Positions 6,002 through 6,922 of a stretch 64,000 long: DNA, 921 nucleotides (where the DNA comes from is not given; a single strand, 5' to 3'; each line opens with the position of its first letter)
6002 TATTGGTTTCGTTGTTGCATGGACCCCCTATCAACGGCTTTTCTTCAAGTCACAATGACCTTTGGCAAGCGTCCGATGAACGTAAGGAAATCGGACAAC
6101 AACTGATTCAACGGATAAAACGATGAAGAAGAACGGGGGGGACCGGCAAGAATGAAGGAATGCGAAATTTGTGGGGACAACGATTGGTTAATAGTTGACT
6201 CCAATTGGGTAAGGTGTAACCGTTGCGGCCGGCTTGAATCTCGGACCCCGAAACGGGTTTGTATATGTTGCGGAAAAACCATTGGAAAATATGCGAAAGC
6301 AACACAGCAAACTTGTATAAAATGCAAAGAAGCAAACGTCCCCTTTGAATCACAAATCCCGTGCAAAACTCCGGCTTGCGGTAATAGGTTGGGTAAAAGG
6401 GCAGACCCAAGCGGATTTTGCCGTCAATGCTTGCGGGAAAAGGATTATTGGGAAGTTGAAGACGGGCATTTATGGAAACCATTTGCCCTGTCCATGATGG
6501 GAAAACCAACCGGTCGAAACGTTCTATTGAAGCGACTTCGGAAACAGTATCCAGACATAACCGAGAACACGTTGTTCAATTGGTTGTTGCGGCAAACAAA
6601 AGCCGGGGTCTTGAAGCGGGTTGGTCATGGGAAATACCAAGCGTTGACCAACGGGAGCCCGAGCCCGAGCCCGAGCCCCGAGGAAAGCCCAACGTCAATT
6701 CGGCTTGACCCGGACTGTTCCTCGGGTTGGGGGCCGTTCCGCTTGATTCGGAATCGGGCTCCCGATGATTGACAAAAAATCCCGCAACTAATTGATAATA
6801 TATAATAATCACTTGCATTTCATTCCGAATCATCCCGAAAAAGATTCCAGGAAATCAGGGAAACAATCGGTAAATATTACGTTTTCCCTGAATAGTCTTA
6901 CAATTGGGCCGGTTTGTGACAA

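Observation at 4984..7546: Opposite-strand accessory island: NYN nuclease next to a zinc-ribbon/wHTH protein, with its own terminator and at least one internal promoter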

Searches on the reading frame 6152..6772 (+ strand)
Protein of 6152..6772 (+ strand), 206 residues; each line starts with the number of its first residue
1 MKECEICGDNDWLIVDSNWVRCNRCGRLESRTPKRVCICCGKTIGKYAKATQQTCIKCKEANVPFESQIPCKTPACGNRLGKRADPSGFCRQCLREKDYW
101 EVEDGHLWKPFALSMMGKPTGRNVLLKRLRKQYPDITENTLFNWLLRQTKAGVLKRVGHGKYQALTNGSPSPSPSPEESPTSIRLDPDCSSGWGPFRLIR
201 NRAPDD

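Call 3: search_protein_families(library=pfam, proteins=[window:6152-6772:+], max_evalue=1)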
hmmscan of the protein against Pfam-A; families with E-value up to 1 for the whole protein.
window:6152-6772:+ (206 aa): 1 family
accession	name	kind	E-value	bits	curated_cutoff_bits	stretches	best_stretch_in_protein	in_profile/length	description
PF13338.12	AbiEi_4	-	0.076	13.6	25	1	145-163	29-47/49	Transcriptional regulator, AbiEi antitoxin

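Call 4: search_protein_families(library=phrogs, proteins=[window:6152-6772:+], max_evalue=0.1)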
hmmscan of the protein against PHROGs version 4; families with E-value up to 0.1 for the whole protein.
window:6152-6772:+ (206 aa): 2 families
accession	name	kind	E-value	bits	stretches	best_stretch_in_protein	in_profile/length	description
phrog_32690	-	unknown function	0.012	16.5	1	120-163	76-119/138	-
phrog_16252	-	unknown function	0.037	15.3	1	22-46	42-66/71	-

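Call 5: search_protein_families(library=padloc, proteins=[window:6152-6772:+], max_evalue=1)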
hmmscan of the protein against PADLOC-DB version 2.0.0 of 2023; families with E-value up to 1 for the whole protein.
window:6152-6772:+ (206 aa): 3 families
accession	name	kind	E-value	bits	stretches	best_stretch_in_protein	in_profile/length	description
PDLC02235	AbiEi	-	0.0035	15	1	122-173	20-71/240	AbiEi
PDLC02243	AbiEi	-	0.037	11.9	1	122-166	18-62/234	AbiEi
PDLC00013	DruE1|DruE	-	0.56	5.9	1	16-53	979-1016/1776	SNF2 family N-terminal domain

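Call 11: find_homologous_proteins(query=window:6152-6772:+)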
Query window:6152-6772:+ (206 aa): 6 proteins with E <= 0.001 among 44 candidates.
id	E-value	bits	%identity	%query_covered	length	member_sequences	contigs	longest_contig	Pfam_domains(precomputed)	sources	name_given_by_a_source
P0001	1.7e-141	488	100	100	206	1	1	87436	-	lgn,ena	-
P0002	1.2e-106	374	73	100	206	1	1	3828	-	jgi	-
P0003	2.7e-78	281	58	100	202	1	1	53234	-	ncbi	-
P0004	3.9e-76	274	59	98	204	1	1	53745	-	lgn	-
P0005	6.0e-71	257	56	96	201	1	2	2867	-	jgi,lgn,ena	-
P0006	2.1e-69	252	55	100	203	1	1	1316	-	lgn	-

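Call 13: find_encoding_contigs(protein=P0004, flank=10000, max_places=3)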
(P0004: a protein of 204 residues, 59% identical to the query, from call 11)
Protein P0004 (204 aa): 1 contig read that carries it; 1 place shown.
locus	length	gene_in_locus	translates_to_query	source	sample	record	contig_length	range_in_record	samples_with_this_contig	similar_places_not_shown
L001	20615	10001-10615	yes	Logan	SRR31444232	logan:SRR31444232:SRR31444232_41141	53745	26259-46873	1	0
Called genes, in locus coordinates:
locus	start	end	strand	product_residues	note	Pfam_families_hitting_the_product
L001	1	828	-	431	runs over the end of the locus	-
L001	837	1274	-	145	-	PF14550:Peptidase_S78_2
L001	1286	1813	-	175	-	-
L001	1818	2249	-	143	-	-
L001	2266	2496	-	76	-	-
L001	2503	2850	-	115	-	-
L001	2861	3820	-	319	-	-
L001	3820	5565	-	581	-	PF04860:Phage_portal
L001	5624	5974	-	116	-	-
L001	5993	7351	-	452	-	PF17289:Terminase_6C (weak)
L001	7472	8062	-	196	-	-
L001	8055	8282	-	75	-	-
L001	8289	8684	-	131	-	-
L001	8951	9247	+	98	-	-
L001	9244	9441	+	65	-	-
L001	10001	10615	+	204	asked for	-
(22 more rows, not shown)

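Call 14: find_encoding_contigs(protein=P0003, flank=10000, max_places=3)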
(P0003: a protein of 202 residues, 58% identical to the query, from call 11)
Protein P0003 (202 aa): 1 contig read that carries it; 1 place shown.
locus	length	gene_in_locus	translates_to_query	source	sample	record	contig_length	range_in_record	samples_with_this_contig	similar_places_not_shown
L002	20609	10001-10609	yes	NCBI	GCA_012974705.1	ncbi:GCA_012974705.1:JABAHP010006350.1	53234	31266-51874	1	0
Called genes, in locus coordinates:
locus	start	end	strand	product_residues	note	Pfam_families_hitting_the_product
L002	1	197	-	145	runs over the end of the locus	PF14550:Peptidase_S78_2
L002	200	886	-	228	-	-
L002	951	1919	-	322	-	-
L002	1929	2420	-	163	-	-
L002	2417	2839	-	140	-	-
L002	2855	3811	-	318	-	-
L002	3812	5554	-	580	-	PF04860:Phage_portal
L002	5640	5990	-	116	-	-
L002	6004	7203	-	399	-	PF17289:Terminase_6C (weak)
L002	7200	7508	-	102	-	-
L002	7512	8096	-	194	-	-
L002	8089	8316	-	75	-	-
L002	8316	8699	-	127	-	-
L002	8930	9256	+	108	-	-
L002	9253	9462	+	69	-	-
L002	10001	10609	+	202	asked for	-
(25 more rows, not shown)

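Call 15: find_encoding_contigs(protein=P0002, flank=10000, max_places=3)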
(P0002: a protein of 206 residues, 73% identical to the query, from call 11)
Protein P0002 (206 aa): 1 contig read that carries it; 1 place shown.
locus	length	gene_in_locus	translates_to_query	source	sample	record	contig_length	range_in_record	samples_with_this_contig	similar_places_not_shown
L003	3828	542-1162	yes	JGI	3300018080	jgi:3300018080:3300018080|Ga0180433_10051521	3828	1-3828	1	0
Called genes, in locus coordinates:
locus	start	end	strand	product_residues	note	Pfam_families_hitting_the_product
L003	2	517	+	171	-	?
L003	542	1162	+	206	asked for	-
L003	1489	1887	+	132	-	-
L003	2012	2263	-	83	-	-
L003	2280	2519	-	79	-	-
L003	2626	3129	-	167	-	-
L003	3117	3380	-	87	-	-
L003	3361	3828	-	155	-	?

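Call 35: find_encoding_contigs(protein=P0001, flank=10000, max_places=3)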
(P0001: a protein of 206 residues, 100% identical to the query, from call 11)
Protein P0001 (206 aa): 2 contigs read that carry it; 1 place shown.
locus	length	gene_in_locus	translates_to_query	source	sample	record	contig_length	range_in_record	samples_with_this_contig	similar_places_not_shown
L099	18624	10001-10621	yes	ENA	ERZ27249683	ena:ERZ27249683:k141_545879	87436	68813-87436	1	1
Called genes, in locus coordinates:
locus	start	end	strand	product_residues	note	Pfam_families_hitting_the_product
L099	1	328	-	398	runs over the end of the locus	-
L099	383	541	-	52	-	-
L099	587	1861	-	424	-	-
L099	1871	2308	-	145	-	PF14550:Peptidase_S78_2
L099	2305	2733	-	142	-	-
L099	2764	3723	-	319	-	-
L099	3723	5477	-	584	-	PF04860:Phage_portal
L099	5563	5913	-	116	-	-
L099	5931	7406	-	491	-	PF17289:Terminase_6C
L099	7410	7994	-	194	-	-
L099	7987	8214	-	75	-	-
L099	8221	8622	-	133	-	-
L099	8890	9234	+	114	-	-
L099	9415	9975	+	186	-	PF01936:NYN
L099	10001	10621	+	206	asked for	-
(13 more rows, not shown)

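Call 37: predict_structure(alignment_id=A5)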
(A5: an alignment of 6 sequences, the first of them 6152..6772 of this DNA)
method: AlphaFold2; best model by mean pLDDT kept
length: 206 residues; sequences in the alignment: 6
mean_pLDDT: 70.0   pTM: 0.44
mean pLDDT of the five models: 70.0, 69.4, 64.0, 63.9, 59.1
residues with pLDDT >= 90: 8; 70-90: 119; 50-70: 42; < 50: 37
segments of 3 or more residues with pLDDT < 50: 168-201
pLDDT, mean of each block of 10 residues (from residue 1): 80 78 82 78 76 76 63 72 66 71 63 87 91 82 82 81 68 41 37 41 50
secondary structure, 60 per line:
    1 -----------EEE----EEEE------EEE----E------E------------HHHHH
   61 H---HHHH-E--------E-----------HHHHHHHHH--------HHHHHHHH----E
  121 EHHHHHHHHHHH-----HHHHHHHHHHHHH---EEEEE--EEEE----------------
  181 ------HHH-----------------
elements in order: E12-14 E19-22 E29-31 H56-61 H65-68 H91-99 H108-115 H122-132 H138-150 E154-158 E161-164

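Call 39: search_protein_representatives(alignment_id=A5)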
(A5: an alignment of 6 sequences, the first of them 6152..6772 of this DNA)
Query: 6 sequences, 203 profile positions. Proteins with E-value up to 0.001 (for the whole library): 20; up to 1e-10: 14; up to 1e-30: 12. The best 20 are listed.
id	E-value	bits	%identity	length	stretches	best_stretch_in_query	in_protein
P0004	1.7e-100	350.9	-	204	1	1-200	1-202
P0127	9.9e-49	181.9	-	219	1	3-177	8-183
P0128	1.6e-38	148.6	-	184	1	4-173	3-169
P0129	1.2e-37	145.8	-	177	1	2-163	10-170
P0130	1.9e-36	141.8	-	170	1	2-165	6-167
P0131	2.3e-34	135.0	-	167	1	1-162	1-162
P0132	2.0e-33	132.0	-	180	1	3-162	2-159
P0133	1.6e-32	129.0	-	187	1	4-176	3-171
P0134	3.8e-32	127.8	-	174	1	4-172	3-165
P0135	4.3e-32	127.6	-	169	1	2-171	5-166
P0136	4.9e-32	127.4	-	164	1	1-163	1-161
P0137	2.0e-31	125.4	-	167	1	4-166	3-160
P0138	3.2e-19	85.6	-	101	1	70-165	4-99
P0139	5.9e-14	68.4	-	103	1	90-183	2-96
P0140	1.7e-06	44.0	-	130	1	107-163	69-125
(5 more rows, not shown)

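Call 42: fold_search(model_id=the predicted structure, library=pdb)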
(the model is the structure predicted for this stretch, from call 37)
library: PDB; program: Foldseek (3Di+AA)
matches with E <= 10: 995; with E <= 0.001: 0
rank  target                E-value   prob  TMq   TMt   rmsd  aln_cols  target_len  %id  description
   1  4ray_B                2.4e-02  1.00  0.28  0.42   6.2        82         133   17  Crystal structure of Magnetospirillum gryphiswaldense MSR-1 Apo-Fur (released 2015-07-15)
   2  4rb3_D                2.4e-02  0.99  0.27  0.40   6.5        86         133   13  Crystal structure of Magnetospirillum gryphiswaldense MSR-1 Fur-Mn2+-feoAB1 operator (released 2015-07-15)
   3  2fe3_A                2.6e-02  1.00  0.27  0.38   6.5        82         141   16  The crystal structure of bacillus subtilis PerR-Zn reveals a novel Zn(Cys)4 Structural redox switch (released 2006-12-19)
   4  4rb1_A                3.6e-02  0.99  0.28  0.41   5.0        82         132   18  Crystal structure of Magnetospirillum gryphiswaldense MSR-1 Fur-Mn2+-E. coli Fur box (released 2015-07-15)
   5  4rb2_D                3.8e-02  0.99  0.27  0.40   5.8        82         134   16  Crystal structure of Magnetospirillum gryphiswaldense MSR-1 SeMet-Fur-Mn2+-feoAB1 operator (released 2015-07-15)
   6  3f8n_B                4.1e-02  0.98  0.26  0.38   6.4        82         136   18  Crystal structure of PerR-Zn-Mn (released 2009-06-16)
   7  2o03                  4.6e-02  0.98  0.24  0.36   4.7        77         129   14  Crystal structure of FurB from M. tuberculosis- a Zinc uptake regulator (released 2007-02-13)
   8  2fe3_B                5.3e-02  0.99  0.27  0.38   6.3        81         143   16  The crystal structure of bacillus subtilis PerR-Zn reveals a novel Zn(Cys)4 Structural redox switch (released 2006-12-19)
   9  9ire_B                5.3e-02  0.98  0.25  0.35   5.1        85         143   12  CRYSTAL STRUCTURE OF Bacillus cereus FERRIC UPTAKE REGULATOR (released 2025-07-23)
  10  5fd6_B                5.3e-02  0.96  0.24  0.36   6.1        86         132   14  zinc-bound manganese uptake regulator (released 2016-12-28)
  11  4lmy_B                5.6e-02  0.99  0.26  0.34   4.9        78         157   15  Structure of GAS PerR-Zn-Zn (released 2014-04-02)
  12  3hhh_B                6.0e-02  0.99  0.26  0.50   4.0        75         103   23  Crystal structure of transcriptional regulator, a member of PadR family, from Enterococcus faecalis V583 (released 2009-06-02)
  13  4ets_A                6.8e-02  0.99  0.28  0.39   4.5        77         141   13  Crystal structure of Campylobacter jejuni ferric uptake regulator (released 2012-06-20)
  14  6dk4_A                6.8e-02  0.97  0.27  0.39   3.9        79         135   15  Crystal structure of Campylobacter jejuni peroxide stress regulator (released 2018-06-13)
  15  3mwm_A                7.7e-02  0.98  0.25  0.38   3.0        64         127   19  Graded expression of zinc-responsive genes through two regulatory zinc-binding sites in Zur (released 2011-03-16)
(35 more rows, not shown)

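Call 43: find_homologous_proteins(query=A6, max_evalue=0.001)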
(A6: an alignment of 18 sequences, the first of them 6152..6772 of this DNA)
Query A6 (18 sequences) (206 aa, profile of the alignment): 8 proteins with E <= 0.001 among 655 candidates.
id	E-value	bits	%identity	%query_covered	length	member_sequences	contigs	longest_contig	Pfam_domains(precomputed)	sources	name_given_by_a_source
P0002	7.7e-71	256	73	100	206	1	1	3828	-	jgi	-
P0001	1.1e-70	255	100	100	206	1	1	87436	-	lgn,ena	-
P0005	5.9e-69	249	56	96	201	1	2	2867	-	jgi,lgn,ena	-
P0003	6.6e-69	249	58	100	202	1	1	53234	-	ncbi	-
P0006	1.4e-68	248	55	100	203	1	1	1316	-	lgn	-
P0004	4.7e-66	240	59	98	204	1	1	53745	-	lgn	-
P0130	1.2e-55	206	32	79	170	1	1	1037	-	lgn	-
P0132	6.9e-52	194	34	79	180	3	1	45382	-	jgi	jgi:hypothetical protein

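Call 44: find_encoding_contigs(protein=P0132, flank=10000, max_places=3)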
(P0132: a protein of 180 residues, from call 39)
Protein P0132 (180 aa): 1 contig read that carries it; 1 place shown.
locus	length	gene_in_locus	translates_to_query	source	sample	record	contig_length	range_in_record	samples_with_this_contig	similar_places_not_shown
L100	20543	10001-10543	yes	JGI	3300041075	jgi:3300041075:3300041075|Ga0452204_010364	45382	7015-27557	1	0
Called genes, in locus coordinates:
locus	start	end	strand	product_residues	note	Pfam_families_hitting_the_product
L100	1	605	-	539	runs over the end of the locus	-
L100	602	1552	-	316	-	-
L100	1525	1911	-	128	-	-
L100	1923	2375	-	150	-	-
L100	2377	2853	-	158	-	-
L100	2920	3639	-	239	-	-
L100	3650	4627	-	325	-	-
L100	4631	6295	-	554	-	-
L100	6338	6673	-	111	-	-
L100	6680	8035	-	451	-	PF17289:Terminase_6C (weak)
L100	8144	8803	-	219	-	-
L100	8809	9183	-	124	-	-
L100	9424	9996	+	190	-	PF01936:NYN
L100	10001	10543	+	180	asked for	-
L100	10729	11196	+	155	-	-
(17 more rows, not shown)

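Call 45: find_encoding_contigs(protein=P0127, flank=10000, max_places=3)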
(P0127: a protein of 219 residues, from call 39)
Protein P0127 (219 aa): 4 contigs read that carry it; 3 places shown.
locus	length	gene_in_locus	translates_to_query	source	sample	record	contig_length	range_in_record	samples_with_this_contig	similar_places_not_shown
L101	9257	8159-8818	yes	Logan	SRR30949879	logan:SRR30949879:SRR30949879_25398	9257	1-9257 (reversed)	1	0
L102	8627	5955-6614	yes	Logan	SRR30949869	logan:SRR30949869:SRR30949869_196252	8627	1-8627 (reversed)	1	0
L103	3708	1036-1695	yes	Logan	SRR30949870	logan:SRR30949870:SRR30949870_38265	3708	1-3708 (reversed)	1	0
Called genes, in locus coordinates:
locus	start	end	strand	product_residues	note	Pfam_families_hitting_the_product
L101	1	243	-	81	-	?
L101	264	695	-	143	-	PF14550:Peptidase_S78_2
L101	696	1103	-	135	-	-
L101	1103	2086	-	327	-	-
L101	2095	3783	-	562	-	PF04860:Phage_portal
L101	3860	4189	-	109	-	-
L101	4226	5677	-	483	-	-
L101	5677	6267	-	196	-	-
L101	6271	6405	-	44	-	-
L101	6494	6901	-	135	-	-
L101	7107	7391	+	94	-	-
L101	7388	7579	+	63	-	-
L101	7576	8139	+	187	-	PF01936:NYN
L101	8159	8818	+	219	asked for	-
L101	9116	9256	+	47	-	?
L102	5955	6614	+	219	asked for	-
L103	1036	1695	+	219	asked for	-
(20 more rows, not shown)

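Call 46: find_encoding_contigs(protein=P0129, flank=8000, max_places=2)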
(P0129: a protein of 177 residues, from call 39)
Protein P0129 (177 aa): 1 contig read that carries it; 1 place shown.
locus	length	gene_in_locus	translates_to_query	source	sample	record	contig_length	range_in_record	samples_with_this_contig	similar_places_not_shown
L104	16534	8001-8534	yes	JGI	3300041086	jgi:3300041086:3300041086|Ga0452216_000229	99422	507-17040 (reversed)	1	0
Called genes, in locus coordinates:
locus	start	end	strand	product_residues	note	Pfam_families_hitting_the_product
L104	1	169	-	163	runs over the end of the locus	-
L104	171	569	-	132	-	-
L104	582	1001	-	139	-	-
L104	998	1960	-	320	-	-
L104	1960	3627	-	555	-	PF04860:Phage_portal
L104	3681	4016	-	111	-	-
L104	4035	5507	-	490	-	PF17289:Terminase_6C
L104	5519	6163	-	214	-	-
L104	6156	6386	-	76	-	-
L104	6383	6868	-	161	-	-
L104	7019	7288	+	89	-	-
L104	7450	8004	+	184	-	PF01936:NYN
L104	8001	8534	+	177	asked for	-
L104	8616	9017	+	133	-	-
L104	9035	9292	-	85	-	-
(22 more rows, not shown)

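Call 47: find_encoding_contigs(protein=P0136, flank=8000, max_places=2)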
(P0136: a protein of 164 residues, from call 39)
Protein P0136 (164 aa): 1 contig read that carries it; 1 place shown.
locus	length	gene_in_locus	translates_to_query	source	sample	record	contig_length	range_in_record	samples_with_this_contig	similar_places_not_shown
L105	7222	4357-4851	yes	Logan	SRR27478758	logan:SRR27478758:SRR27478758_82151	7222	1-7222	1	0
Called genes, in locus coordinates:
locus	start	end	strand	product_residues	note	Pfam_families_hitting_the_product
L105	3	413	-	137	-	?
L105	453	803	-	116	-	-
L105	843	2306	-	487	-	-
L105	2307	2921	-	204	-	-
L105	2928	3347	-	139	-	-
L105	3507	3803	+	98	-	-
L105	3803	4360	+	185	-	PF01936:NYN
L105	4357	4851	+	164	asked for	-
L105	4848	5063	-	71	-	-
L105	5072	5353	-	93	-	-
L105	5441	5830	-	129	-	-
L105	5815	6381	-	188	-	-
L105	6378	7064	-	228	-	PF08924:Rv2525c_GlyHyd-like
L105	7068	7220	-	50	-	?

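Call 48: find_encoding_contigs(protein=P0131, flank=8000, max_places=2)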
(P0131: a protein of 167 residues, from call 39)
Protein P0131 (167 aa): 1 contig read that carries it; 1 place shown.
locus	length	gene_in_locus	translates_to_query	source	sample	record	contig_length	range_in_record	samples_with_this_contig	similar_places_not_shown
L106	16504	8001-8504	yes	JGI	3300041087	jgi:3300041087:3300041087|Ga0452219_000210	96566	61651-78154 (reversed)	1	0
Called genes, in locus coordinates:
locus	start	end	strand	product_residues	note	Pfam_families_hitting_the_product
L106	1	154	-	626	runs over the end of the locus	PF13385:Laminin_G_3 (faint)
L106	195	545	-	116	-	-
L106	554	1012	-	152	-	-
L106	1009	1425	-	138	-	PF04151:PPC (faint)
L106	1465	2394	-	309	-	-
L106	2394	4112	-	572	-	PF04860:Phage_portal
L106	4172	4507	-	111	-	-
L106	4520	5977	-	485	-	-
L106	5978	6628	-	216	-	-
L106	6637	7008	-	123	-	-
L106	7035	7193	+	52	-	-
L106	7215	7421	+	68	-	-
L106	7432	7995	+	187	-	PF01936:NYN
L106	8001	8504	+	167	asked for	-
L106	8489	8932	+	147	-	-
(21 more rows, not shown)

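Call 51: search_protein_families(library=ncbifam, proteins=[window:6152-6772:+], max_evalue=0.1)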
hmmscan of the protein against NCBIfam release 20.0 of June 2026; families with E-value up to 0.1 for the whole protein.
window:6152-6772:+ (206 aa): 0 families

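Call 68: search_protein_families(library=pfam, alignment_id=A6, max_evalue=1)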
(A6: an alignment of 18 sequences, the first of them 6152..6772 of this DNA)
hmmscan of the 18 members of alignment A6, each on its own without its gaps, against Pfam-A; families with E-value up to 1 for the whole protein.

A. member 1, window:6152-6772:+ (206 aa): 1 family
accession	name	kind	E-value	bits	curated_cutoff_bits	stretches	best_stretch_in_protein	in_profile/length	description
PF13338.12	AbiEi_4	-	0.076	13.6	25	1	145-163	29-47/49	Transcriptional regulator, AbiEi antitoxin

B. families by the number of members that match (of 18 scanned): 37 families (the first 25 are shown)
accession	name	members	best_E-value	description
PF18912.6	DZR_2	7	5.6e-06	Double zinc ribbon domain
PF13338.12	AbiEi_4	4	0.00059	Transcriptional regulator, AbiEi antitoxin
PF21349.2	RUBY_RBDX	4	0.013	Rubrerythrin, rubredoxin-like domain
PF11781.13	Zn_ribbon_RRN7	4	0.094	Zinc-finger of RNA-polymerase I-specific TFIIB, Rrn7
PF12773.13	DZR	3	0.0015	Double zinc ribbon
PF18508.7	zf_C2H2_13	3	0.08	Zinc finger domain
PF00130.28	C1_1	2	0.018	Phorbol esters/diacylglycerol binding domain (C1 domain)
PF17026.10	zf-RRPl_C4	2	0.033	Putative ribonucleoprotein zinc-finger pf C4 type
PF01907.25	Ribosomal_L37e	2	0.035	Ribosomal protein L37e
PF05495.17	zf-CHY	2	0.067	CHY zinc finger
PF10013.15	DUF2256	2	0.37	Uncharacterized protein conserved in bacteria (DUF2256)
PF06677.18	Auto_anti-p27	1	0.0054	Sjogren's syndrome/scleroderma autoantigen 1 (Autoantigen p27)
PF08772.16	Zn_ribbon_NOB1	1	0.0082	Nin one binding (NOB1) Zn-ribbon like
PF13248.11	Zn_ribbon_3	1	0.016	zinc-ribbon domain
PF24706.1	DUF7669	1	0.033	Domain of unknown function (DUF7669)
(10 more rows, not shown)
